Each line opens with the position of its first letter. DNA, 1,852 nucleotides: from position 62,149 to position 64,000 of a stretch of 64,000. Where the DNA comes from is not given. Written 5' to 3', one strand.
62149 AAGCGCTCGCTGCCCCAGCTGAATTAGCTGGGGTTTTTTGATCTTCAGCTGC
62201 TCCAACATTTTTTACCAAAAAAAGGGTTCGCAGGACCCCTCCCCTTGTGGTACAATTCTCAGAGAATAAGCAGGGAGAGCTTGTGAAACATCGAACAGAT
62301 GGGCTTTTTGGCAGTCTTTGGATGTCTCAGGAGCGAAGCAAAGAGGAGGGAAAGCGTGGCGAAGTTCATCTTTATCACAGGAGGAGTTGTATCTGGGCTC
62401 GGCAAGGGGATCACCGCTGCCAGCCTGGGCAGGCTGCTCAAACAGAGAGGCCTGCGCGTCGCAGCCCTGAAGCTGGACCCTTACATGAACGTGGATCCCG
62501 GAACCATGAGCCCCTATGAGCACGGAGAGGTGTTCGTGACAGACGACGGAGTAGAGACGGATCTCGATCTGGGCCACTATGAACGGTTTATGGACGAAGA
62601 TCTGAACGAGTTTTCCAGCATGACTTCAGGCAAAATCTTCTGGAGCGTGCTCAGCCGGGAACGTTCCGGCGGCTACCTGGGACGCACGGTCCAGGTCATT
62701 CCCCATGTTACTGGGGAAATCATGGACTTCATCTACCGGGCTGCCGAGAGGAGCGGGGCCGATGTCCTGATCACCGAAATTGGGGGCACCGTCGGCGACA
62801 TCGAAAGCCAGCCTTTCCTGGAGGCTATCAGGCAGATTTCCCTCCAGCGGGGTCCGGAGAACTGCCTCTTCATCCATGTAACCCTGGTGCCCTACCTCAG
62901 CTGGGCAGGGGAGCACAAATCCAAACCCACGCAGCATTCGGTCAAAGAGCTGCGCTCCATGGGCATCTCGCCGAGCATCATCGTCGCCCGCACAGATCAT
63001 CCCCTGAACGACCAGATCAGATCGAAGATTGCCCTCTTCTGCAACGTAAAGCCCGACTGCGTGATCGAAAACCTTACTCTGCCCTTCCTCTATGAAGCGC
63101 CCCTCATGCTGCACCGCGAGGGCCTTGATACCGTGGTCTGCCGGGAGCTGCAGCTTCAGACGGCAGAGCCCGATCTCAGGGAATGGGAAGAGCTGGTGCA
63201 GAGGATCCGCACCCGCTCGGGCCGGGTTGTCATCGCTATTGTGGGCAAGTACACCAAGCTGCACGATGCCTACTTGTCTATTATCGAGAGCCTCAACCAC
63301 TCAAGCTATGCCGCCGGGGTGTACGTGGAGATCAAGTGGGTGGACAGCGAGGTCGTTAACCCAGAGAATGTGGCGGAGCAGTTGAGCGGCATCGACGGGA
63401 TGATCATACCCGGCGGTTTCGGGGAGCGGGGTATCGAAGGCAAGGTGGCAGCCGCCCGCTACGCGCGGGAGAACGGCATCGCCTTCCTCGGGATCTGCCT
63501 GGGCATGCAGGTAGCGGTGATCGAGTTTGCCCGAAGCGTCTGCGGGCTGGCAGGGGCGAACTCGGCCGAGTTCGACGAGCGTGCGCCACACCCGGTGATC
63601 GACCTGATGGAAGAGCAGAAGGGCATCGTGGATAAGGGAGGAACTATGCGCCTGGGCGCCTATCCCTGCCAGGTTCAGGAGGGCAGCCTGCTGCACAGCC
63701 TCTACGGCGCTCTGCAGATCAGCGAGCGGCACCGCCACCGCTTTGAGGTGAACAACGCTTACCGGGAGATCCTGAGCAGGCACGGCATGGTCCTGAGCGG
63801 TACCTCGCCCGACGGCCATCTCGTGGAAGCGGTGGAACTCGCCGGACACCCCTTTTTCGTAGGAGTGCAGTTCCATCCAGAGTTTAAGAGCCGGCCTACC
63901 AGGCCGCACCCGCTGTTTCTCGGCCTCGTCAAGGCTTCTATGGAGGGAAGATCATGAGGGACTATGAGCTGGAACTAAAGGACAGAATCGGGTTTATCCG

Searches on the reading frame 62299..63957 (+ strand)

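Call 53: search_protein_families(library=pfam, proteins=[window:62299-63957:+], max_evalue=0.00001)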
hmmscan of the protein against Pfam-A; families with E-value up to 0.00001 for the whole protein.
window:62299-63957:+ (552 aa): 4 families
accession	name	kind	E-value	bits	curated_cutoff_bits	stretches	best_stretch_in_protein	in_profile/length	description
PF06418.20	CTP_synth_N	-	1.8e-121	405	26.1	1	22-286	1-265/265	CTP synthase N-terminus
PF00117.34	GATase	-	1.1e-40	139.7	22.8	1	321-545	2-189/190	Glutamine amidotransferase class-I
PF07722.19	Peptidase_C26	-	7.1e-11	42.7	20.5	1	385-528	97-219/219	Peptidase C26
PF01656.29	CbiA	-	5.4e-07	30.1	25.4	1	32-295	8-57/125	CobQ/CobB/MinD/ParA nucleotide binding domain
